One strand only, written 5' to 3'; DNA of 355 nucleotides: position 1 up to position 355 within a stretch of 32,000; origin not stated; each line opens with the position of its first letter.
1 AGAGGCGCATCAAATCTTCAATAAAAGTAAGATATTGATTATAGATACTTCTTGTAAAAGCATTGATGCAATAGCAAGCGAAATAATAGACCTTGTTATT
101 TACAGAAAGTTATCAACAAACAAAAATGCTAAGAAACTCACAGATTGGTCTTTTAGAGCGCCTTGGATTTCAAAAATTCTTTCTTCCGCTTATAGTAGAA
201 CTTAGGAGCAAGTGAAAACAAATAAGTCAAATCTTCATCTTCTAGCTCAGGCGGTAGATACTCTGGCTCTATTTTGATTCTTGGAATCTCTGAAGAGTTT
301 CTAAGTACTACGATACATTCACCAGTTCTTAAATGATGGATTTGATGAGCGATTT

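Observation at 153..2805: TFB paralog lacking the B-reader/B-linker is translationally coupled to a membrane-anchored HerA/VirB4-like (CedB-like) ATPase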

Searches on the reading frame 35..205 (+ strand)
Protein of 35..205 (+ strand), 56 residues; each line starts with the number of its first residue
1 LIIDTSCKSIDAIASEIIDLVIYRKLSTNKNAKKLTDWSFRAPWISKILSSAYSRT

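Call 47: search_protein_families(library=pfam, proteins=[window:35-205:+], max_evalue=0.001)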
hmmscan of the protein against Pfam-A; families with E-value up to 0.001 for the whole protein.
window:35-205:+ (56 aa): 0 families
